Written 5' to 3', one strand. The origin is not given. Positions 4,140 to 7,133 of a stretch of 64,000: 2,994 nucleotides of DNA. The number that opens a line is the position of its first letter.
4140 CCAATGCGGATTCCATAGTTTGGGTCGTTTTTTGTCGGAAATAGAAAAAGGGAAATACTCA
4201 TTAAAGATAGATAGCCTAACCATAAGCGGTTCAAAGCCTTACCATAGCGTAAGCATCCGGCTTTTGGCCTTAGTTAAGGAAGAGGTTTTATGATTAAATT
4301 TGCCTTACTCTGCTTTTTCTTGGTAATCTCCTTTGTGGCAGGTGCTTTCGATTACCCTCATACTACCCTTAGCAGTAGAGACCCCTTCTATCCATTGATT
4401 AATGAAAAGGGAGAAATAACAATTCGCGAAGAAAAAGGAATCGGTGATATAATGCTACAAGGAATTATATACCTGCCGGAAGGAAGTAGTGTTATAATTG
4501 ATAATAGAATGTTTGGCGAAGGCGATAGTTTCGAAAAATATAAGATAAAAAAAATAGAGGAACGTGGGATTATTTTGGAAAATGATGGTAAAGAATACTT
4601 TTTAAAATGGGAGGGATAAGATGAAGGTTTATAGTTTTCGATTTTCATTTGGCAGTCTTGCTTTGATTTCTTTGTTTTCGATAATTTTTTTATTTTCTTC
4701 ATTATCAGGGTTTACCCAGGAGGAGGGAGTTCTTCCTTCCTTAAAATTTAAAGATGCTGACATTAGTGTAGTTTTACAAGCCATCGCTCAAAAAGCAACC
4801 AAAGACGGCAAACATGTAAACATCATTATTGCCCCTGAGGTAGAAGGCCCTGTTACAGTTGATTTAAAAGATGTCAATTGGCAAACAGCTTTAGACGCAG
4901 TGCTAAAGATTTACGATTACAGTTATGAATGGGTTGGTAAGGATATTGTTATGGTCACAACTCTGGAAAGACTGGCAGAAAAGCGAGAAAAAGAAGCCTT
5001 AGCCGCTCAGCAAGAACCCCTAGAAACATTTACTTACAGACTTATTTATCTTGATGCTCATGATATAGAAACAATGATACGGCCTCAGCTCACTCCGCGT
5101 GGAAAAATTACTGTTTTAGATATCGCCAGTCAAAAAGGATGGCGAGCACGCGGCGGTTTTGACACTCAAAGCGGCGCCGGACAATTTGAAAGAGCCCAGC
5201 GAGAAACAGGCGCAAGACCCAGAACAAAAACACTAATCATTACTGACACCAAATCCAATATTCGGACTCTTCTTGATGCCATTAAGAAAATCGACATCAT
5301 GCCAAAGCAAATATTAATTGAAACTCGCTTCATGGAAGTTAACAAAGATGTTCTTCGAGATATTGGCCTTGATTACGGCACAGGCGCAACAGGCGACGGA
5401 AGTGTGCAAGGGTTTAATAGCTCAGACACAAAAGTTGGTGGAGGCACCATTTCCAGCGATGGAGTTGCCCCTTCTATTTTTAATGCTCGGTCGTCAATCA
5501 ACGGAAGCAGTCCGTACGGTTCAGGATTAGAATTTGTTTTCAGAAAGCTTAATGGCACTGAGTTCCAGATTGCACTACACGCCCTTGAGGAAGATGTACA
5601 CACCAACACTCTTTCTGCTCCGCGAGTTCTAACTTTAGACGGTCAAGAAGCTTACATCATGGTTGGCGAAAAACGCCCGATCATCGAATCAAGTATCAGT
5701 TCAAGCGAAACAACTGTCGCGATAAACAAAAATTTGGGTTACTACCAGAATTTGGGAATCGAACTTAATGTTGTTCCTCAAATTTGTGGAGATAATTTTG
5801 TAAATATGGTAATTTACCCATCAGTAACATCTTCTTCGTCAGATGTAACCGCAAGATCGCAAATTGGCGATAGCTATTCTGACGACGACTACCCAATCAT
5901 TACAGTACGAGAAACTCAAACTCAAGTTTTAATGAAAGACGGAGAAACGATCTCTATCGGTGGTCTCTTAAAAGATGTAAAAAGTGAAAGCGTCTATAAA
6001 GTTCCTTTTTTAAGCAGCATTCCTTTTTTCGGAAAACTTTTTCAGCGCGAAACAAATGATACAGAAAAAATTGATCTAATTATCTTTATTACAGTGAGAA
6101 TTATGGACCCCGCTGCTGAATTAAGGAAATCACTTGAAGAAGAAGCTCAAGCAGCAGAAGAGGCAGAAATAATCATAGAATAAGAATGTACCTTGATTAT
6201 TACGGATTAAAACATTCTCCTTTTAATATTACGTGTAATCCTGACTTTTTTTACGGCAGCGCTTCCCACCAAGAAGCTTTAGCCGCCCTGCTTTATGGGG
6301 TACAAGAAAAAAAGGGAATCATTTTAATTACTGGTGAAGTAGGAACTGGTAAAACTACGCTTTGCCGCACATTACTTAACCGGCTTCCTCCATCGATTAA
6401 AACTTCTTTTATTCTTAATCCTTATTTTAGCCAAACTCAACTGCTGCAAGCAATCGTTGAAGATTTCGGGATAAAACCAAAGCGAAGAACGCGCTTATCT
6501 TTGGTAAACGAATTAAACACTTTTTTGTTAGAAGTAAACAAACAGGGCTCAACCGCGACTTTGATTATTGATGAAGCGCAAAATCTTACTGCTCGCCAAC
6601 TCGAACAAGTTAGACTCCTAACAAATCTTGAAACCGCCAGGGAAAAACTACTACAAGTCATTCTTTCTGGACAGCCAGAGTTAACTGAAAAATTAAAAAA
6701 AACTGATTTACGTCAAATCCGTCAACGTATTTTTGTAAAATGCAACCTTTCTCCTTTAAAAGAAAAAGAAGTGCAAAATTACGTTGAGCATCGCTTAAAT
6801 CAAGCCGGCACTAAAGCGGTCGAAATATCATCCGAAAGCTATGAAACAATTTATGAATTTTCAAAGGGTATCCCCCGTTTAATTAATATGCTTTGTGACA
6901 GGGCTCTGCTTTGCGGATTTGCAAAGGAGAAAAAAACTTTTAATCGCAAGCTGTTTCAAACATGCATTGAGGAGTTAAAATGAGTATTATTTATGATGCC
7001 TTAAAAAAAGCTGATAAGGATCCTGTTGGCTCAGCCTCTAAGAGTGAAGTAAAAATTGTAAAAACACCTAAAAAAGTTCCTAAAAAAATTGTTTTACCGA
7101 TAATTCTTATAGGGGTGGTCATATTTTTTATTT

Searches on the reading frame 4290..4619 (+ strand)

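Call 64: search_protein_families(library=pfam, proteins=[window:4290-4619:+], max_evalue=0.00001)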
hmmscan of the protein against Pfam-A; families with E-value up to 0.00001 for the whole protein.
window:4290-4619:+ (109 aa): 1 family
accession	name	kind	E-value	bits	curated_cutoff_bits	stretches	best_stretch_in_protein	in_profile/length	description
PF16537.11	T2SSB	-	4.2e-07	30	28.4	1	55-104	5-57/60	Type II secretion system protein B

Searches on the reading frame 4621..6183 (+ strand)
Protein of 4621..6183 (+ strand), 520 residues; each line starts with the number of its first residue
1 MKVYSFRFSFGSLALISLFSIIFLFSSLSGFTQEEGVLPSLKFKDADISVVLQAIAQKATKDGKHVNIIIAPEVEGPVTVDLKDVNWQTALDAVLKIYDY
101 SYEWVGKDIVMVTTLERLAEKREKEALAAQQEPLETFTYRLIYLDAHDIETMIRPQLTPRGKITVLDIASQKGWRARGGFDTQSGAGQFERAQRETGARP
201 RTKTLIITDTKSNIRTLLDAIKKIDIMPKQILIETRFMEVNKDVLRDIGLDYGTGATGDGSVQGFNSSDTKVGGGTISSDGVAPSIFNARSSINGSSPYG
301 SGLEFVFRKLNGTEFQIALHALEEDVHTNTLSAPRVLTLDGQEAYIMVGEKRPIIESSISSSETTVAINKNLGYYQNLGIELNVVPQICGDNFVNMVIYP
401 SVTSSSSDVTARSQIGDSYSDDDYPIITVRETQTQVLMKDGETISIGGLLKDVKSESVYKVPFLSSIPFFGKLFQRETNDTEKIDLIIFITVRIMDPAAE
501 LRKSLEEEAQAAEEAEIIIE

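Call 64: search_protein_families(library=pfam, proteins=[window:4621-6183:+], max_evalue=0.00001)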
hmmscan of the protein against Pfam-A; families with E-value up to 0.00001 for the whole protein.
window:4621-6183:+ (520 aa): 3 families
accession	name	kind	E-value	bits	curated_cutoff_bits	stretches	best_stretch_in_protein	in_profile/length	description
PF00263.26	Secretin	-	2.1e-41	141.8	27.5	1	321-495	1-168/169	Bacterial type II and III secretion system protein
PF07660.19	STN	-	1.3e-06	28.5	28.4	1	66-112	1-49/52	Secretin and TonB N terminus short domain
PF03958.22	Secretin_N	-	5.8e-06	26.9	28.2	0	200-230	39-69/69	Bacterial type II/III secretion system short domain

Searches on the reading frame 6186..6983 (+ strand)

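Call 64: search_protein_families(library=pfam, proteins=[window:6186-6983:+], max_evalue=0.00001)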
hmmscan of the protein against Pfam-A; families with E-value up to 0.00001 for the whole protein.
window:6186-6983:+ (265 aa): 6 families
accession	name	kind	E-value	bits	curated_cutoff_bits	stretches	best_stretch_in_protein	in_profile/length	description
PF13401.12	AAA_22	-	6.9e-29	101.2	27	1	41-170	3-130/130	AAA domain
PF13191.12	AAA_16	-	1.7e-13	51.8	32.6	1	22-155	2-164/167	AAA ATPase domain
PF01637.24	ATPase_2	-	5.9e-08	33.2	33.2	1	41-236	18-225/225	ATPase domain predominantly from Archaea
PF09848.15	SLFN-g3_helicase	-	1e-06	28.7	24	1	44-142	2-105/354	Schlafen group 3, DNA/RNA helicase domain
PF13238.12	AAA_18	-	4.1e-06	27.7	29.4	0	46-130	1-79/128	AAA domain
PF20703.3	nSTAND1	-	9.7e-06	25.9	27.1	0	18-210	12-206/379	Novel STAND NTPase 1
